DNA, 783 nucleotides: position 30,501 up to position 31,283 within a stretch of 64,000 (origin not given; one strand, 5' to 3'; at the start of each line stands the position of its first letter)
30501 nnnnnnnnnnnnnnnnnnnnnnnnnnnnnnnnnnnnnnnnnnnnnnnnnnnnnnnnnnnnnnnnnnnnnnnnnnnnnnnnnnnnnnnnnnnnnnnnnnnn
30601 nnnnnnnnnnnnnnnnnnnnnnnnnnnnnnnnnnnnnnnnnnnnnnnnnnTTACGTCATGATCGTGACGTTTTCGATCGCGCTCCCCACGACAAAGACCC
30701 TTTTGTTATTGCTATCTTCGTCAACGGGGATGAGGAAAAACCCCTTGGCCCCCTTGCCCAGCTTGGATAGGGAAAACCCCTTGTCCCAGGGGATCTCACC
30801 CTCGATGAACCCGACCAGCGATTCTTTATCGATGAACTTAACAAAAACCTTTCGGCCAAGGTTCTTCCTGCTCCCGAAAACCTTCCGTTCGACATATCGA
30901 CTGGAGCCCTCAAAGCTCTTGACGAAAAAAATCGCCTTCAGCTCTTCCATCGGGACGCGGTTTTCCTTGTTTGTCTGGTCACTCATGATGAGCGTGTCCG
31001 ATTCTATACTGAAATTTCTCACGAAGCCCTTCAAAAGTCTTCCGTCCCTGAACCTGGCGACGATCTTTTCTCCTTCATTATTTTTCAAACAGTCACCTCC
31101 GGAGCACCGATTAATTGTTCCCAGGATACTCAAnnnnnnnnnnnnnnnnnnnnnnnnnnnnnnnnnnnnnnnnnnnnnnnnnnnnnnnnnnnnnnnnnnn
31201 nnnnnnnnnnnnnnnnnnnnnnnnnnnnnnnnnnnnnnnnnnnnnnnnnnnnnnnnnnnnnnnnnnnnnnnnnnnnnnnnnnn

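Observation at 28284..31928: About 3.6-kb low-GC island inserted at the 3' end of tsaD, bounded by 47-bp direct repeats (91% identical) that duplicate the tsaD terminus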

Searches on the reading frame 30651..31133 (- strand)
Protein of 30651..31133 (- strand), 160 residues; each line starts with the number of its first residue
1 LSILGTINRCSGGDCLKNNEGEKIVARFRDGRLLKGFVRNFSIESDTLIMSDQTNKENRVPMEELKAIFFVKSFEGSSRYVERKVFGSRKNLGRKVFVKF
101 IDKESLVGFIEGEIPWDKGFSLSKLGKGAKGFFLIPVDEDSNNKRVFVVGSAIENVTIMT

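Call 6: search_protein_families(library=pfam, proteins=[window:30651-31133:-], max_evalue=0.01)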
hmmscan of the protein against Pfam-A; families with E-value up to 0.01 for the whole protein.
window:30651-31133:- (160 aa): 1 family
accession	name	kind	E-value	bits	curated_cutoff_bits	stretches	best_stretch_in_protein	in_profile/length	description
PF22478.1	DUF6982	-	3.7e-26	92.2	24.5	1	22-159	3-133/134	Family of unknown function (DUF6982)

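Call 40: find_homologous_proteins(query=window:30651-31088:-, max_evalue=0.00001)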
Query window:30651-31088:- (145 aa): 322 proteins with E <= 0.00001 among 335 candidates; the best 120 are listed.
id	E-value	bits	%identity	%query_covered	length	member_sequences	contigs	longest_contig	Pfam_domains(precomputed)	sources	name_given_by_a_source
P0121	5.9e-86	304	99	100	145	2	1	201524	PF22478.2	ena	-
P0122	8.0e-74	264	85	100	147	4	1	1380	PF22478.2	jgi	jgi:hypothetical protein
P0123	3.6e-73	262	86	100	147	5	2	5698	PF22478.2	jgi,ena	jgi:hypothetical protein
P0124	7.1e-73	261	86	100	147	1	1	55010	PF22478.2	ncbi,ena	-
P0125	2.7e-72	259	84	100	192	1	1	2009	PF22478.2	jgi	jgi:hypothetical protein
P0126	2.9e-71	256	84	100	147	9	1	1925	PF22478.2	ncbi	-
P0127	3.6e-71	256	84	100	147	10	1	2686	PF22478.2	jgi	-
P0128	2.2e-70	253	81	100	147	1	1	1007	PF22478.2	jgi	jgi:hypothetical protein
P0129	3.8e-70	252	81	100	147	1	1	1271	PF22478.2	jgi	jgi:hypothetical protein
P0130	2.1e-69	250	81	100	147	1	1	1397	PF22478.2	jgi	jgi:hypothetical protein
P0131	2.5e-69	250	80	100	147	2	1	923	PF22478.2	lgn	-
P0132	3.3e-69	249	82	100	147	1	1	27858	PF22478.2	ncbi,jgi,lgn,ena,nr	ncbi:MAG: hypothetical protein M0R70_14900 [Nitrospirae bacterium]|nr:hypothetical protein [Nitrospi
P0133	5.3e-69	249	81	100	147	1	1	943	PF22478.2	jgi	jgi:hypothetical protein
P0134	7.6e-69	248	80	100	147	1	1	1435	PF22478.2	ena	-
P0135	1.1e-68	248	79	100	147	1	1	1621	PF22478.2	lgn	-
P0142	3.4e-66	240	79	100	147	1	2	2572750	PF22478.2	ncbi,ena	-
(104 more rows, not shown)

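Call 42: find_encoding_contigs(protein=P0124, flank=8000, max_places=3)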
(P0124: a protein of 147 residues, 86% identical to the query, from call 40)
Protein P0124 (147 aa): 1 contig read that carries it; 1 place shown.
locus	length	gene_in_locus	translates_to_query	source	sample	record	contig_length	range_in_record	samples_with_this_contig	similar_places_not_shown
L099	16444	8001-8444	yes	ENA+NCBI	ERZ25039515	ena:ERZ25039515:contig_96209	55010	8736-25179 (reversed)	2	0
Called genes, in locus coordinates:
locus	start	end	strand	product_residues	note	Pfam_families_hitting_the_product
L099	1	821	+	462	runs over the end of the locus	PF22694:CtpB_N-like, PF00595:PDZ, PF13180:PDZ_2 (faint), PF17820:PDZ_6, PF03572:Peptidase_S41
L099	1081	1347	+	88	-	PF00166:Cpn10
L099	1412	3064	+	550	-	-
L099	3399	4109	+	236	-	PF00072:Response_reg, PF07238:PilZ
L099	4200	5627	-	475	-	PF01266:DAO (weak), PF01593:Amino_oxidase, PF07992:Pyr_redox_2 (faint), PF13450:NAD_binding_8, PF13454:NAD_binding_9 (faint)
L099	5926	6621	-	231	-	PF00762:Ferrochelatase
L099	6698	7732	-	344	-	PF01208:URO-D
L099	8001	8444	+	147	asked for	PF22478:DUF6982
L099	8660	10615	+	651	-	PF16177:ACAS_N, PF00501:AMP-binding, PF13193:AMP-binding_C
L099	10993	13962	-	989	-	PF02743:dCache_1, PF08448:PAS_4, PF13426:PAS_9, PF00989:PAS, PF13426:PAS_9, PF00512:HisKA, PF02518:HATPase_c, PF00072:Response_reg, +4 more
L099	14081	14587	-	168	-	PF13298:LigD_N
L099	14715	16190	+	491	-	PF01406:tRNA-synt_1e, PF01921:tRNA-synt_1f (faint), PF09334:tRNA-synt_1g (weak), PF00133:tRNA-synt_1 (weak), PF09334:tRNA-synt_1g (weak), PF09190:DALR_2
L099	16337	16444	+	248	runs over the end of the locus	PF08032:SpoU_sub_bind, PF00588:SpoU_methylase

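Call 43: find_encoding_contigs(protein=P0142, flank=8000, max_places=3)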
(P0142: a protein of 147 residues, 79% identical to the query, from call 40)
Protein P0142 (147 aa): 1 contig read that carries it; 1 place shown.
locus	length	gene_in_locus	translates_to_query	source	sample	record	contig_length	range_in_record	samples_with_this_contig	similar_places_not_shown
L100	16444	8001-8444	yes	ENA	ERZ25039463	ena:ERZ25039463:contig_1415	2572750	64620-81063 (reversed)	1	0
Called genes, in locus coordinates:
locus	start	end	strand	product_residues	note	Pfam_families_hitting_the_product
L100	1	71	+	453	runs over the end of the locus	PF22694:CtpB_N-like, PF00595:PDZ, PF13180:PDZ_2 (weak), PF17820:PDZ_6, PF03572:Peptidase_S41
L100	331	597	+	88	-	PF00166:Cpn10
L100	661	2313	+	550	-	-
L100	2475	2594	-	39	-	-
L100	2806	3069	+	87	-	PF14026:SCO4226-like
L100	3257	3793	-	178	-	-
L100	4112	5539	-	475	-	PF01266:DAO (weak), PF01593:Amino_oxidase, PF03486:HI0933_like (faint), PF07992:Pyr_redox_2 (faint), PF13450:NAD_binding_8, PF13454:NAD_binding_9 (faint)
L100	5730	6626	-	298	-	PF00762:Ferrochelatase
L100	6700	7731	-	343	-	PF01208:URO-D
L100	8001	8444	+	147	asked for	PF22478:DUF6982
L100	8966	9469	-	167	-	PF13298:LigD_N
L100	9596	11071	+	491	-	PF01406:tRNA-synt_1e, PF01921:tRNA-synt_1f (faint), PF09334:tRNA-synt_1g (weak), PF00133:tRNA-synt_1 (weak), PF09334:tRNA-synt_1g (weak), PF09190:DALR_2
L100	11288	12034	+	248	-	PF08032:SpoU_sub_bind, PF00588:SpoU_methylase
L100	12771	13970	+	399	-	PF00009:GTP_EFTU, PF03144:GTP_EFTU_D2, PF03143:GTP_EFTU_D3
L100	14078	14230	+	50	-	PF00471:Ribosomal_L33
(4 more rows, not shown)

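Call 44: find_encoding_contigs(protein=P0132, flank=8000, max_places=3)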
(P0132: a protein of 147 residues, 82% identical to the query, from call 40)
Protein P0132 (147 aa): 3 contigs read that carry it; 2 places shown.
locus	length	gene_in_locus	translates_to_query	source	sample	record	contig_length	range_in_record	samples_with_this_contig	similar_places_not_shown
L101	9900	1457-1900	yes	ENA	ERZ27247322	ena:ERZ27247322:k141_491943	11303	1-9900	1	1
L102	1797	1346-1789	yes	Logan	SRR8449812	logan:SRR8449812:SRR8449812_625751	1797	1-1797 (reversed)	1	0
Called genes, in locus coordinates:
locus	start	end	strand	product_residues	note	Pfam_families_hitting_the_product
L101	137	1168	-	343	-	PF01208:URO-D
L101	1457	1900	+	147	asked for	PF22478:DUF6982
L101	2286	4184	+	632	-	PF16177:ACAS_N, PF00501:AMP-binding, PF13193:AMP-binding_C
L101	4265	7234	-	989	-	PF02743:dCache_1, PF00672:HAMP (weak), PF08448:PAS_4, PF00989:PAS, PF13426:PAS_9, PF00512:HisKA, PF02518:HATPase_c, PF00072:Response_reg, +5 more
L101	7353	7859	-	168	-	PF13298:LigD_N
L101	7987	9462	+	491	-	PF01406:tRNA-synt_1e, PF01921:tRNA-synt_1f (faint), PF09334:tRNA-synt_1g (weak), PF00133:tRNA-synt_1 (weak), PF09334:tRNA-synt_1g (weak), PF09190:DALR_2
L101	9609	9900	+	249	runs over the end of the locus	PF08032:SpoU_sub_bind, PF00588:SpoU_methylase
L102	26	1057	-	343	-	PF01208:URO-D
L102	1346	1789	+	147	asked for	PF22478:DUF6982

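Call 81: predict_structure(alignment_id=A4)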
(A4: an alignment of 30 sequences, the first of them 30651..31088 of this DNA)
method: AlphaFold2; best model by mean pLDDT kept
length: 145 residues; sequences in the alignment: 30
mean_pLDDT: 74.9   pTM: 0.75
mean pLDDT of the five models: 74.9, 74.7, 73.0, 64.6, 58.4
residues with pLDDT >= 90: 37; 70-90: 64; 50-70: 16; < 50: 28
segments of 3 or more residues with pLDDT < 50: 1-3, 62-75, 102-109
pLDDT, mean of each block of 10 residues (from residue 1): 71 91 87 88 92 88 41 52 88 71 44 70 76 88 77
secondary structure, 60 per line:
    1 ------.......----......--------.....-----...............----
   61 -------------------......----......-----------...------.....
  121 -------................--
elements in order: E7-13 E18-23 E32-36 E42-46 E50-56 E80-85 E90-95 E116-120 E128-134 E138-143

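Call 84: fold_search(model_id=the predicted structure, library=pdb)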
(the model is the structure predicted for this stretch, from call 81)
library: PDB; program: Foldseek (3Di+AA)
matches with E <= 10: 1018; with E <= 0.001: 0
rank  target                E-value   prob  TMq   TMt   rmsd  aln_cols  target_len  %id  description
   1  3kuf                  4.6e-03  0.85  0.24  0.30  14.4       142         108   14  The Crystal Structure of the Tudor Domains from FXR1 (released 2010-01-05)
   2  2g3r                  6.8e-03  0.94  0.26  0.30  12.5       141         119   12  Crystal Structure of 53BP1 tandem tudor domains at 1.2 A resolution (released 2007-01-02)
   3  2lvm_MODEL_1_A        8.1e-03  0.91  0.25  0.29  12.4       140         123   13  Solution structure of human 53BP1 tandem Tudor domains in complex with a histone H4K20me2 peptide (released 2012-12-12)
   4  8eom_A                9.0e-03  0.85  0.23  0.26  12.7       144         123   10  TUDOR DOMAIN OF TUMOR SUPPRESSOR P53BP1 WITH MFP-5973 (released 2023-01-18)
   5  9ckj_F                1.1e-02  0.91  0.26  0.30  12.7       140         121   11  Co-crystal structure of 53BP1 tandem Tudor domains in complex with UNC9512 (released 2024-10-30)
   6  3lh0_A                1.1e-02  0.90  0.26  0.30  12.6       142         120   10  Crystal structure of the 53BP1 tandem tudor domain in complex with p53K372me2 (released 2010-03-23)
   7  4x34_B                1.7e-02  0.90  0.26  0.31  12.4       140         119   11  Crystal structure of the 53BP1 tandem tudor domain in complex with p53K381acK382me2 (released 2015-03-04)
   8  6mxx_J                1.7e-02  0.89  0.27  0.32  12.6       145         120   12  Structure of 53BP1 tandem Tudor domains in complex with small molecule UNC2991 (released 2019-11-27)
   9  6my0_B                1.8e-02  0.89  0.27  0.32  12.3       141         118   11  Structure of 53BP1 Tandem Tudor domains with E1549P and D1550N mutations (released 2019-11-27)
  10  6upt_B                1.9e-02  0.87  0.26  0.31  12.2       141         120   12  Tudor Domain of Tumor suppressor p53BP1 with MFP-2706 (released 2019-11-20)
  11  8f0w_A                2.0e-02  0.87  0.27  0.31  12.6       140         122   11  Tudor Domain of Tumor suppressor p53BP1 with MFP-5956 (released 2023-01-18)
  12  8ye8_A                2.0e-02  0.80  0.26  0.29  14.6       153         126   14  Crystal structure of mouse BAHCC1 TTD domain in complex with H4K20me1 peptide (released 2025-07-16)
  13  6vip_B                2.1e-02  0.85  0.26  0.30  12.2       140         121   11  TUDOR DOMAIN OF TUMOR SUPPRESSOR P53BP1 WITH MFP-6008 (released 2020-02-12)
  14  6vip_A                2.3e-02  0.87  0.26  0.31  12.2       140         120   11  TUDOR DOMAIN OF TUMOR SUPPRESSOR P53BP1 WITH MFP-6008 (released 2020-02-12)
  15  5zcj_C                2.3e-02  0.87  0.27  0.31  12.4       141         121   11  Crystal structure of complex (released 2018-06-27)
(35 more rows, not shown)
